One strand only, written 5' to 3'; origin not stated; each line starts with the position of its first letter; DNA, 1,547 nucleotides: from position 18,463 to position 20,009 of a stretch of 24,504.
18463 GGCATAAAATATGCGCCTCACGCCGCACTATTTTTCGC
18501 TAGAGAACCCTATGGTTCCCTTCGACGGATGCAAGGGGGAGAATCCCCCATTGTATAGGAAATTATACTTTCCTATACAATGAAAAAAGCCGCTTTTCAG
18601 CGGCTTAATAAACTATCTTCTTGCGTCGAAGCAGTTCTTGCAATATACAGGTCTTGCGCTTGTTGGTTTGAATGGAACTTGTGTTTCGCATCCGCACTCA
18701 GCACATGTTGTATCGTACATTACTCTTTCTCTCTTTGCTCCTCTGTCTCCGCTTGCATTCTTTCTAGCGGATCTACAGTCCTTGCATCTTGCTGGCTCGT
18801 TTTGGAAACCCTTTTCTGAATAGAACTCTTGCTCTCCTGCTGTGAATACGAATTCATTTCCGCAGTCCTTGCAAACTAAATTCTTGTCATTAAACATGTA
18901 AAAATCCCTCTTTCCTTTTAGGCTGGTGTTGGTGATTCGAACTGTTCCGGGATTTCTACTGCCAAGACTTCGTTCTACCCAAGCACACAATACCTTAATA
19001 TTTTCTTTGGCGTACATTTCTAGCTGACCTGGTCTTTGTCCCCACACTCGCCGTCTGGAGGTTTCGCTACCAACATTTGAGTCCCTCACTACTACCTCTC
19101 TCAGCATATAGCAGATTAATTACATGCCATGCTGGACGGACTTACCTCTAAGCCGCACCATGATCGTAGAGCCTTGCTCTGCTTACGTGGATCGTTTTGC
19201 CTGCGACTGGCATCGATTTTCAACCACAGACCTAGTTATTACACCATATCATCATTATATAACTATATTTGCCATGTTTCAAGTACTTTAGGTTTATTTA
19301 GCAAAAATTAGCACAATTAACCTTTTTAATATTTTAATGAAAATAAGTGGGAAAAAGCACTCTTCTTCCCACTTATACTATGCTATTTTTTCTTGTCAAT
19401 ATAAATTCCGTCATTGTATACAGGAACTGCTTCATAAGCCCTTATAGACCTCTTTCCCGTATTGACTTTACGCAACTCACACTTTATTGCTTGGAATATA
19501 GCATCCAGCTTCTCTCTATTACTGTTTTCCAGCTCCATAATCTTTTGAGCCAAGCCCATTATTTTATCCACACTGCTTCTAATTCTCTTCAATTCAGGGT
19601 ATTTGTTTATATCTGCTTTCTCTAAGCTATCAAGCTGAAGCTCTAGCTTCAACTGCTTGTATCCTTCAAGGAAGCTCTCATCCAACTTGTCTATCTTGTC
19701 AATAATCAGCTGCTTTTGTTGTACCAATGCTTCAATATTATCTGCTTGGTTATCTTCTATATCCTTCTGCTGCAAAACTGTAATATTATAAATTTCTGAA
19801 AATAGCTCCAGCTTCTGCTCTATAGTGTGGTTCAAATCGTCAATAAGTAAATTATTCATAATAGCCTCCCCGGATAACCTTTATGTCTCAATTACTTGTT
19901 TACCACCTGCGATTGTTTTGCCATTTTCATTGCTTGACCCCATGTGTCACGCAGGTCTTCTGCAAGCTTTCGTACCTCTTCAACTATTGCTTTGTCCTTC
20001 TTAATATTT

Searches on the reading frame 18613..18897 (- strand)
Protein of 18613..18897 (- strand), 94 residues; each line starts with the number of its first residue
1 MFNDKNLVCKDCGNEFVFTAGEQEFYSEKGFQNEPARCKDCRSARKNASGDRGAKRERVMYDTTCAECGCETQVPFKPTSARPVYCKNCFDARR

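Call 7: search_protein_families(library=pfam, proteins=[window:18613-18897:-])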
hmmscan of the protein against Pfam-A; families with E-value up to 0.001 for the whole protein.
window:18613-18897:- (94 aa): 2 families
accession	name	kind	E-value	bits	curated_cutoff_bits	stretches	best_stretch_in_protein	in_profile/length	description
PF13451.12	zf_Tbcl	-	3e-26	91.6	24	1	4-48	2-46/48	Probable treble clef domain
PF23477.1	zf_Tbcl_2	-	1.5e-18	66.7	27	1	58-94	1-37/37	Probable treble clef zinc finger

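Call 15: find_encoding_contigs(protein=window:18613-18897:-, flank=3000, max_places=10)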
Protein window:18613-18897:- (94 aa): no gene with exactly this product is on record in the collection.

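Call 16: find_related_loci(query=window:18613-18897:-, collection=genome_contigs, flank=3000)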
Query window:18613-18897:- (94 aa) in genome_contigs; peptide patterns used: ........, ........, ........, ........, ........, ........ (x = any residue, [..] = any of these).
249 stretches matched a pattern; 182 encode a relative of the query (tblastn E <= 1e-3); the best 80 are kept; 80 distinct loci.
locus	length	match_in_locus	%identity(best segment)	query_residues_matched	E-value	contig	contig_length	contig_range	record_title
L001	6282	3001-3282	98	1-94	1e-59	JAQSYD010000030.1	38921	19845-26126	MAG: Clostridia bacterium isolate L_E1_T20_A_bin.75 scaffold_3239, whole genome shotgun sequence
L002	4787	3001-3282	97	1-94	3e-59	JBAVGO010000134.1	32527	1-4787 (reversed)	MAG: Lutisporaceae bacterium isolate MFD06945_ilm_asm_bin8 k127_10073, whole genome shotgun sequence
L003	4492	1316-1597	97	1-94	7e-59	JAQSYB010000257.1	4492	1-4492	MAG: Clostridia bacterium isolate L_E1_T20_A_bin.63 scaffold_58502, whole genome shotgun sequence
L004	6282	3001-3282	96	1-94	4e-58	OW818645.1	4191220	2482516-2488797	metagenome genome assembly, chromosome: 1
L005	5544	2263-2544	95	1-94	1e-57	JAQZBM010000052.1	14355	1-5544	MAG: Clostridia bacterium isolate L_E1_T20_C_bin.105 scaffold_7285, whole genome shotgun sequence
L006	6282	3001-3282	93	1-94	5e-57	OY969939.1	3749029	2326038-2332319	MAG: uncultured Eubacteriales bacterium isolate MFD03899.bin.2.43 genome assembly, chromosome: 1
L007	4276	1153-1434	83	1-94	4e-50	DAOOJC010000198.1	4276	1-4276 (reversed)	MAG TPA_asm: Acetivibrio sp. isolate AMR_MDS_2763 NODE_16131_length_4276_cov_3.271737, whole genome shotgun sequence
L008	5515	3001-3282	82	1-94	1e-49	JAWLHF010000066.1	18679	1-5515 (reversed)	MAG: Clostridiaceae bacterium isolate 30dZY2.bin.40 NODE_3637_length_18679_cov_7.494618, whole genome shotgun sequence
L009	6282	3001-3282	82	1-94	1e-49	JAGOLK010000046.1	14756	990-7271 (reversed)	MAG: Clostridia bacterium isolate Go_SlDig_bin_83 Go_SlDig_11855_length_14756_cov_33.927883, whole genome shotgun sequen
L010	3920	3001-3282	82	1-94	2e-49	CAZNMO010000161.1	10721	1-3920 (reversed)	MAG TPA_asm: uncultured Clostridiaceae bacterium isolate binchicken_co158_98 genome assembly, contig: NODE_5305_length_1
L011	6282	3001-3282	82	1-94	1e-49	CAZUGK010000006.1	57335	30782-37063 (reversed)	MAG TPA_asm: uncultured Clostridiaceae bacterium isolate binchicken_co104_9 genome assembly, contig: NODE_443_length_573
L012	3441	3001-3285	83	1-94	3e-49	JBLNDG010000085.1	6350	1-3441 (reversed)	MAG: Caulobacteraceae bacterium isolate MAG105 PRJNA950955_bin14_renamed_84, whole genome shotgun sequence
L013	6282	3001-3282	81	1-94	3e-49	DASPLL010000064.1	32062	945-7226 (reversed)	MAG TPA_asm: Clostridia bacterium isolate SMAG_U12063 k141_277996, whole genome shotgun sequence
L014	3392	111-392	80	1-94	7e-49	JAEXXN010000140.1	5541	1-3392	MAG: Bacillota bacterium isolate OH_HDB_150 k127_286826, whole genome shotgun sequence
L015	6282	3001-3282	80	1-94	1e-48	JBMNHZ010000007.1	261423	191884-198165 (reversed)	MAG: Lutisporaceae bacterium isolate SBF912LR0HQ0046 contig_32512, whole genome shotgun sequence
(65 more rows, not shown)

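Call 37: search_protein_families(library=ncbifam, proteins=[window:18613-18897:-], max_evalue=0.01)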
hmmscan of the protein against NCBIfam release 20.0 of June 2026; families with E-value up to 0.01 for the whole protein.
window:18613-18897:- (94 aa): 2 families
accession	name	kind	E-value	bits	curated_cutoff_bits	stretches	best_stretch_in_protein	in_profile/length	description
TIGR04272.1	cxxc_cxxc_Mbark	domain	2.7e-18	65.4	36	1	58-94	1-37/37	CxxC-x17-CxxC domain-containing protein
NF047912.1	ECs_2282_CxxC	subfamily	0.0085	16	37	1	6-43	2-35/60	ECs_2282 family putative zinc-binding protein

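Call 38: search_solved_structures(query=window:18613-18897:-, max_evalue=1, show_alignments=2)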
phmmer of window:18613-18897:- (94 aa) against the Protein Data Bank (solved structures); distinct sequences matched with E-value up to 1: 1.
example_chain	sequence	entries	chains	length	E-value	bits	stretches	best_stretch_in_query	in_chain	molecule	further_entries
2n25_A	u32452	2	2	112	0.33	14.6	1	9-70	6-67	Zinc finger and BTB domain-containing protein 17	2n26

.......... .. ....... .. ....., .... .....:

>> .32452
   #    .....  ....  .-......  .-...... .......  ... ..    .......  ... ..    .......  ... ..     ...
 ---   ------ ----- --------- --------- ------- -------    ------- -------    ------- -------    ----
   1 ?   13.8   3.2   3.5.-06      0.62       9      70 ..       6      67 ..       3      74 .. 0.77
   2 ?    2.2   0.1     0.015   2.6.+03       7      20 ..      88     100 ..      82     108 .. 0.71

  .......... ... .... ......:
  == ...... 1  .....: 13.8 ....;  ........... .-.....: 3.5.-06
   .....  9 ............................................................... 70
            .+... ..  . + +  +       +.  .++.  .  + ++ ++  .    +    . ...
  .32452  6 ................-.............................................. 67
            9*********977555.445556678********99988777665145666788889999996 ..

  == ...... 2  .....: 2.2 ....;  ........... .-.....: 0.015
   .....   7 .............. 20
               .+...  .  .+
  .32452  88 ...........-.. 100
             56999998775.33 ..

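Call 52: find_homologous_proteins(query=window:18613-18897:-, max_evalue=0.00001)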
Query window:18613-18897:- (94 aa): 2686 proteins with E <= 0.00001 among 2688 candidates; the best 120 are listed.
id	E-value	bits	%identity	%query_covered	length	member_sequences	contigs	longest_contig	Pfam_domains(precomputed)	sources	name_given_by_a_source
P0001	3.2e-57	209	98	100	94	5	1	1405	PF13451.13,PF23477.2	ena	-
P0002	3.2e-55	202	94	100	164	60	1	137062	PF13451.13,PF23477.2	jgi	jgi:CxxC-x17-CxxC domain-containing protein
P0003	4.8e-47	176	82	100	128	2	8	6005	PF13451.13,PF23477.2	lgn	-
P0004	1.1e-46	175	82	100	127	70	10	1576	PF13451.13,PF23477.2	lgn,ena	-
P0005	3.4e-46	173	81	100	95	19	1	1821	PF13451.13,PF23477.2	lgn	-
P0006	5.7e-46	173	81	100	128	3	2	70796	PF13451.13,PF23477.2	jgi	jgi:CxxC-x17-CxxC domain-containing protein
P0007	3.0e-45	170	77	100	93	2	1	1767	PF13451.13,PF23477.2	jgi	jgi:CxxC-x17-CxxC domain-containing protein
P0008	1.2e-44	168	79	100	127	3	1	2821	PF13451.13,PF23477.2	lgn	-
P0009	1.9e-44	168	78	100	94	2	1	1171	PF13451.13,PF23477.2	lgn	-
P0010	2.8e-44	167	82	100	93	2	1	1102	PF13451.13,PF23477.2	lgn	-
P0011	3.2e-44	167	82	100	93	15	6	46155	PF13451.13,PF23477.2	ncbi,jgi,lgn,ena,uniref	ncbi:zinc-ribbon domain containing protein [Lutispora sp.]|jgi:CxxC-x17-CxxC domain-containing prote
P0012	4.3e-44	167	77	100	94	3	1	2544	PF13451.13,PF23477.2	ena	-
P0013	5.6e-44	166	75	100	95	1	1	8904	PF13451.13,PF23477.2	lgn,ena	-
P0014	6.5e-44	166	80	100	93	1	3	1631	PF13451.13,PF23477.2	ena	-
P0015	6.7e-44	166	79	100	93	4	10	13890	PF13451.13,PF23477.2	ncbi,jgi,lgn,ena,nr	ncbi:MAG: zinc-ribbon domain containing protein [Lutispora sp.]|nr:zinc-ribbon domain containing pro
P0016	8.4e-44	166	81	100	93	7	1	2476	PF13451.13,PF23477.2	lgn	-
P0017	1.3e-43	165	79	100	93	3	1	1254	PF13451.13,PF23477.2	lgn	-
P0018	2.2e-43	164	79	100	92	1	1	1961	PF13451.13,PF23477.2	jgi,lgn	jgi:CxxC-x17-CxxC domain-containing protein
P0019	3.1e-43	164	75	100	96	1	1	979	PF13451.13,PF23477.2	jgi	jgi:CxxC-x17-CxxC domain-containing protein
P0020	1.3e-42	162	77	97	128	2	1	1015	PF13451.13,PF23477.2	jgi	jgi:CxxC-x17-CxxC domain-containing protein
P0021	2.2e-42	161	77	100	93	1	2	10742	PF13451.13,PF23477.2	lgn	-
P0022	2.8e-42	161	73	100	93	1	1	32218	PF13451.13,PF23477.2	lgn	-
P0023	5.4e-42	160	74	100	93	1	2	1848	PF13451.13,PF23477.2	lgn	-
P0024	1.0e-41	159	76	100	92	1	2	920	PF13451.13,PF23477.2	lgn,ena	-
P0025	1.1e-41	159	76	100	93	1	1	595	PF13451.13,PF23477.2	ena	-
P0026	2.7e-41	158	71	100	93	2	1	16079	PF13451.13,PF23477.2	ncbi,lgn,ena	-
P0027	1.9e-40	155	73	100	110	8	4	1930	PF13451.13,PF23477.2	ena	-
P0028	4.6e-40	154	73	100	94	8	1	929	PF13451.13,PF23477.2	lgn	-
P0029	7.5e-40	153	77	96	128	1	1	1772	PF13451.13,PF23477.2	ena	-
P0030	9.4e-40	153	72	100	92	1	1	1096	PF13451.13,PF23477.2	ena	-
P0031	3.4e-39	151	73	100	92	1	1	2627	PF13451.13,PF23477.2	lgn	-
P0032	2.9e-38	148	71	100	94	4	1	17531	PF13451.13,PF23477.2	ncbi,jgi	-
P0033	9.0e-38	146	71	99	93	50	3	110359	PF13451.13,PF23477.2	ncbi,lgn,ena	-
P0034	1.6e-37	146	68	100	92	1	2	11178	PF13451.13,PF23477.2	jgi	jgi:CxxC-x17-CxxC domain-containing protein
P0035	2.3e-37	145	68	100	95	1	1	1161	PF13451.13,PF23477.2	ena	-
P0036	4.5e-37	144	68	100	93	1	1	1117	PF13451.13,PF23477.2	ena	-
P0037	7.3e-37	143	71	100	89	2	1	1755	PF13451.13,PF23477.2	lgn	-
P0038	9.0e-37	143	69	100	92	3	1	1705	PF13451.13,PF23477.2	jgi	jgi:CxxC-x17-CxxC domain-containing protein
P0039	9.3e-37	143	69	100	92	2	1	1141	PF13451.13,PF23477.2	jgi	jgi:CxxC-x17-CxxC domain-containing protein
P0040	9.7e-37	143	69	99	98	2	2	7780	PF13451.13,PF23477.2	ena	-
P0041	1.1e-36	143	67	100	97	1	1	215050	PF13451.13,PF23477.2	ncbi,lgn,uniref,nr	ncbi:zinc-ribbon domain containing protein [Thermosyntropha sp.]|uniref:zinc-ribbon domain containin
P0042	1.3e-36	143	69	100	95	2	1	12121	PF13451.13,PF23477.2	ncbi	-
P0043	1.3e-36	143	70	100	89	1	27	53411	PF13451.13,PF23477.2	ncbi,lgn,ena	-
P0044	1.3e-36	143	68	99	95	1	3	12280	PF13451.13,PF23477.2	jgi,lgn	jgi:CxxC-x17-CxxC domain-containing protein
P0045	1.4e-36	143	69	100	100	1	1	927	PF13451.13,PF23477.2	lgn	-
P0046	2.3e-36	142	65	100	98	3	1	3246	PF13451.13,PF23477.2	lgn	-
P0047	2.3e-36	142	69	100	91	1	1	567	PF13451.13,PF23477.2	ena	-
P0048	2.8e-36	142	69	100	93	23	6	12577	PF13451.13,PF23477.2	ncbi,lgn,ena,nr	ncbi:MAG TPA: zinc-binding protein [Clostridiaceae bacterium]|nr:zinc-binding protein [Clostridiacea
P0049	3.1e-36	141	66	100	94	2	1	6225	PF13451.13,PF23477.2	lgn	-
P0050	3.5e-36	141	68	99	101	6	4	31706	PF13451.13,PF23477.2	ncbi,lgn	-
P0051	4.0e-36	141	66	99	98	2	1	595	PF13451.13,PF23477.2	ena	-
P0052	4.9e-36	141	66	100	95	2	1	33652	PF13451.13,PF23477.2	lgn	-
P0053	5.8e-36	141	67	100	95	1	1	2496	PF13451.13,PF23477.2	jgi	-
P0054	7.2e-36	140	72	100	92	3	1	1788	PF13451.13,PF23477.2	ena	-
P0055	8.0e-36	140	68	99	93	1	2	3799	PF13451.13,PF23477.2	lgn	-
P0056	9.2e-36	140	65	100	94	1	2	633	PF13451.13,PF23477.2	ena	-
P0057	9.3e-36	140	68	100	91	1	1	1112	PF13451.13,PF23477.2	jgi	jgi:CxxC-x17-CxxC domain-containing protein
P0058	9.4e-36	140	69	100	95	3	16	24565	PF13451.13,PF23477.2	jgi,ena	jgi:CxxC-x17-CxxC domain-containing protein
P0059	9.6e-36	140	68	100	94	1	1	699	PF13451.13,PF23477.2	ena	-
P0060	1.0e-35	140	67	99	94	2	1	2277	PF13451.13,PF23477.2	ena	-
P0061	1.1e-35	140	66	100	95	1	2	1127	PF13451.13,PF23477.2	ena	-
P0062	1.1e-35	140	67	100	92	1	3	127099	PF13451.13,PF23477.2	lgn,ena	-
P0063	1.1e-35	140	71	100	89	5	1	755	PF13451.13,PF23477.2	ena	-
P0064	1.2e-35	140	70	100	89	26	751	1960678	PF13451.13,PF23477.2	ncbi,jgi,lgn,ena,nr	ncbi:MAG: zinc-ribbon domain containing protein [Lachnospiraceae bacterium]|jgi:CxxC-x17-CxxC domain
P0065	1.2e-35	140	64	100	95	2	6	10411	PF13451.13,PF23477.2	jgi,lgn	jgi:CxxC-x17-CxxC domain-containing protein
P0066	1.4e-35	139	72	96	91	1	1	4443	PF13451.13,PF23477.2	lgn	-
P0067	1.4e-35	139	67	99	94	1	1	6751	PF13451.13,PF23477.2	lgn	-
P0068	1.4e-35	139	69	100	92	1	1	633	PF13451.13,PF23477.2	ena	-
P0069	1.8e-35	139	67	100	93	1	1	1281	PF13451.13,PF23477.2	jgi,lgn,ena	-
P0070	1.8e-35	139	70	99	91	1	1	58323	PF13451.13,PF23477.2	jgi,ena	-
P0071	1.9e-35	139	64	100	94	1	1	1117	PF13451.13,PF23477.2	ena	-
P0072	2.2e-35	139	66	99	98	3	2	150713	PF13451.13,PF23477.2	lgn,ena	-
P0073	2.2e-35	139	69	100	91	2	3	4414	PF13451.13,PF23477.2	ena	-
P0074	2.5e-35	139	67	99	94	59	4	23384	PF13451.13,PF23477.2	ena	-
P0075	2.5e-35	139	64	96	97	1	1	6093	PF13451.13,PF23477.2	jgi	-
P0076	2.6e-35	138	70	100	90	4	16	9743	PF13451.13,PF23477.2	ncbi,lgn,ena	-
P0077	3.1e-35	138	68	100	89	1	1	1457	PF13451.13,PF23477.2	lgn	-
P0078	3.4e-35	138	64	100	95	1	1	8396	PF13451.13,PF23477.2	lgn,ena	-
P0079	3.8e-35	138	67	96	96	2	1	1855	PF13451.13,PF23477.2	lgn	-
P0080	4.0e-35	138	68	100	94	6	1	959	PF13451.13,PF23477.2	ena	-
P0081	4.0e-35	138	63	99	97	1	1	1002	PF13451.13,PF23477.2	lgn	-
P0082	4.1e-35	138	71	96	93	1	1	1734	PF13451.13,PF23477.2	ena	-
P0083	4.8e-35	138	69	100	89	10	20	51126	PF13451.13,PF23477.2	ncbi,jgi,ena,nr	ncbi:MAG: zinc-ribbon domain containing protein [Clostridia bacterium]|jgi:CxxC-x17-CxxC domain-cont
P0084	5.2e-35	138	66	100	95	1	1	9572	PF13451.13,PF23477.2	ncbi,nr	ncbi:MAG: zinc-ribbon domain containing protein [Clostridia bacterium]|nr:zinc-ribbon domain contain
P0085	5.7e-35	137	66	100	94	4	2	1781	PF13451.13,PF23477.2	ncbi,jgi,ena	jgi:CxxC-x17-CxxC domain-containing protein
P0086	6.1e-35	137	60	100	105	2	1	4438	PF13451.13,PF23477.2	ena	-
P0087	6.1e-35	137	64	100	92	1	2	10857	PF13451.13,PF23477.2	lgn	-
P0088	6.2e-35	137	66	96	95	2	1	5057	PF13451.13,PF23477.2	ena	-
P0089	6.3e-35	137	65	99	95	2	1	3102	PF13451.13,PF23477.2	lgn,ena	-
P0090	6.3e-35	137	65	100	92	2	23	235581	PF13451.13,PF23477.2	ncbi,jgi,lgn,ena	jgi:CxxC-x17-CxxC domain-containing protein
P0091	6.5e-35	137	64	100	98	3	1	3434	PF13451.13,PF23477.2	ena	-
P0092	6.6e-35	137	62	100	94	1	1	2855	PF13451.13,PF23477.2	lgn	-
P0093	6.6e-35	137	69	100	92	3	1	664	PF13451.13,PF23477.2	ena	-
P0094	6.8e-35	137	66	100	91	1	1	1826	PF13451.13,PF23477.2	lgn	-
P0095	7.0e-35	137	69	100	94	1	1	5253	PF13451.13,PF23477.2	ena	-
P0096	7.2e-35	137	65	100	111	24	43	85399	PF13451.13,PF23477.2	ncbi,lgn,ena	-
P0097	7.8e-35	137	67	100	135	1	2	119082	PF13451.13,PF23477.2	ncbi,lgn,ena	-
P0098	8.5e-35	137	69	100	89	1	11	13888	PF13451.13,PF23477.2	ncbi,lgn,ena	ncbi:MAG: zinc-ribbon domain containing protein [Acutalibacteraceae bacterium]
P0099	9.1e-35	137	65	100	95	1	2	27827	PF13451.13,PF23477.2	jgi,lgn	-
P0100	9.4e-35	137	64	100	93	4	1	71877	PF13451.13,PF23477.2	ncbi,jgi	ncbi:MAG: zinc-ribbon domain containing protein [Carboxydocellales bacterium]|jgi:CxxC-x17-CxxC doma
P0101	9.6e-35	137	69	99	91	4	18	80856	PF13451.13,PF23477.2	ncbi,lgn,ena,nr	ncbi:MAG: zinc-binding protein [Clostridiaceae bacterium]|nr:zinc-binding protein [Clostridiaceae ba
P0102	1.1e-34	136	64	100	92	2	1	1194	PF13451.13,PF23477.2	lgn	-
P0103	1.2e-34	136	64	100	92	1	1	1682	PF13451.13,PF23477.2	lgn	-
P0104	1.2e-34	136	65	100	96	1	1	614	PF13451.13,PF23477.2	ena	-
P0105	1.2e-34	136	71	100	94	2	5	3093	PF13451.13,PF23477.2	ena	-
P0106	1.2e-34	136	67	100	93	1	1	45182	PF13451.13,PF23477.2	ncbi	-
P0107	1.2e-34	136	66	100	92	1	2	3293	PF13451.13,PF23477.2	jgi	-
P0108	1.3e-34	136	63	100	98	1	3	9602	PF13451.13,PF23477.2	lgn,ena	-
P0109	1.5e-34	136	65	100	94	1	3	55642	PF13451.13,PF23477.2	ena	-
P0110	1.6e-34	136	65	100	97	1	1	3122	PF13451.13,PF23477.2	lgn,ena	-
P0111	1.6e-34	136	68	100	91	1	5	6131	PF13451.13,PF23477.2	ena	-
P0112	1.7e-34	136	69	100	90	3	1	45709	PF13451.13,PF23477.2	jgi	-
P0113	1.8e-34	136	67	96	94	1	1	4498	PF13451.13,PF23477.2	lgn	-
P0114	1.8e-34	136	68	100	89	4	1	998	PF13451.13,PF23477.2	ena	-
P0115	1.8e-34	136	70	100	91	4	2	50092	PF13451.13,PF23477.2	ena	-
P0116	2.1e-34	136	70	100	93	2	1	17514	PF13451.13,PF23477.2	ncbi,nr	ncbi:MAG: zinc-ribbon domain containing protein [Clostridia bacterium]|nr:zinc-ribbon domain contain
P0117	2.1e-34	136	65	100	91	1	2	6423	PF13451.13,PF23477.2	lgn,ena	-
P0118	2.1e-34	136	67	99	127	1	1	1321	PF13451.13,PF23477.2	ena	-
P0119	2.4e-34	135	67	100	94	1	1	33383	PF13451.13,PF23477.2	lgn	-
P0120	2.5e-34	135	66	100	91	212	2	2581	PF13451.13,PF23477.2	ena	-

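Call 59: predict_structure(alignment_id=A3)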
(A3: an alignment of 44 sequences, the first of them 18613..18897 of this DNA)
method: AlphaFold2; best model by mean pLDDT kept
length: 94 residues; sequences in the alignment: 44
mean_pLDDT: 86.8   pTM: 0.44
mean pLDDT of the five models: 86.8, 84.8, 84.5, 83.3, 82.0
residues with pLDDT >= 90: 59; 70-90: 24; 50-70: 11; < 50: 0
segments of 3 or more residues with pLDDT < 50: none
pLDDT, mean of each block of 10 residues (from residue 1): 91 94 91 90 75 62 94 91 93 88
secondary structure, 60 per line:
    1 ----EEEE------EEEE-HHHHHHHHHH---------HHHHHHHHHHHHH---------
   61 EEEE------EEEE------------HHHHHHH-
elements in order: E5-8 E15-18 H20-29 H39-51 E61-64 E71-74 H87-93

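Call 62: fold_search(model_id=the predicted structure, library=pdb)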
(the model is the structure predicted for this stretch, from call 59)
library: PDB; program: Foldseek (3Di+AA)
matches with E <= 10: 198; with E <= 0.001: 0
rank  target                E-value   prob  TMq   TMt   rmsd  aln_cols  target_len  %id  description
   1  2rsj_MODEL_1_A        1.7e-01  0.10  0.15  0.15  19.4        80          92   22  Solution structures of the DNA-binding domains of immune-related zinc-finger protein ZFAT (released 2013-03-13)
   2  4ets_A                3.6e-01  0.38  0.18  0.13   7.7        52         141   21  Crystal structure of Campylobacter jejuni ferric uptake regulator (released 2012-06-20)
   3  8e3d_B                6.1e-01  0.09  0.17  0.16  15.3        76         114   13  ZBTB7A Zinc Finger Domain Bound to DNA Duplex Containing CAST sequence (#11) (released 2023-02-08)
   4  8ssu_A                9.0e-01  0.07  0.15  0.08  14.1        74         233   19  ZnFs 3-11 of CCCTC-binding factor (CTCF) Complexed with 19mer DNA (released 2023-08-02)
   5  1mey_C                9.6e-01  0.06  0.15  0.17  13.9        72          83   19  CRYSTAL STRUCTURE OF A DESIGNED ZINC FINGER PROTEIN BOUND TO DNA (released 1997-03-12)
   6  9e6s_A                9.6e-01  0.06  0.15  0.16  12.8        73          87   19  BCL11A ZF4-6 with K784T Mutation in Complex with a DNA Sequence Observed in the Human Globin Locus Containing Motif TG (released 2025-04-09)
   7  9znf_BV               1.0e+00  0.18  0.21  0.35  22.6        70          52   13  Cryo-EM structure of the Methanosarcina acetivorans 70S ribosome in complex with SriA and SriB (released 2026-01-28)
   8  2w57_A                1.0e+00  0.18  0.18  0.13   6.6        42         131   21  Crystal structure of the Vibrio cholerae ferric uptake regulator (Fur) reveals structural rearrangement of the DNA-bin (released 2009-01-20)
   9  7od1_B                1.0e+00  0.08  0.16  0.06  12.9        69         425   16  Crystal structure of RBR ubiquitin ligase ARIH2 (released 2021-09-15)
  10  7n5u_A                1.0e+00  0.07  0.16  0.18  14.4        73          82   14  ZBTB7A Zinc Finger Domain Bound to DNA Duplex Containing GGACCC (Oligo 21) (released 2022-06-08)
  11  9o17_AZ               1.1e+00  0.10  0.15  0.28  21.9        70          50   18  Cryo-EM structure of Methanosarcina acetivorans 70S ribosome (released 2025-09-24)
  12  7eyi_H                1.1e+00  0.04  0.16  0.14  15.7       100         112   15  Crystal structure of ZBTB7A in complex with gamma-globin -200 sequence element with C-194A mutation (released 2021-09-01)
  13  5nbc_C                1.2e+00  0.21  0.20  0.16   8.1        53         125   17  Structure of Prokaryotic Transcription Factors (released 2018-05-16)
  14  6ml5_A                1.3e+00  0.04  0.13  0.09  14.3        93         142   16  ZBTB24 Zinc Fingers 4-8 with 19+1mer DNA Oligonucleotide (Sequence 4) (released 2019-07-03)
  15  9e6s_D                1.4e+00  0.06  0.16  0.18  12.5        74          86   19  BCL11A ZF4-6 with K784T Mutation in Complex with a DNA Sequence Observed in the Human Globin Locus Containing Motif TG (released 2025-04-09)
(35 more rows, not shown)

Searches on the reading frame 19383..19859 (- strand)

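Call 7: search_protein_families(library=pfam, proteins=[window:19383-19859:-])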
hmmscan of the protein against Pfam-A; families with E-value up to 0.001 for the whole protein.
window:19383-19859:- (158 aa): 1 family
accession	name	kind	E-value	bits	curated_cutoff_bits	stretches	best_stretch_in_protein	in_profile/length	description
PF05130.17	FlgN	-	2.3e-10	41.5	30.5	1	1-142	1-139/147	FlgN protein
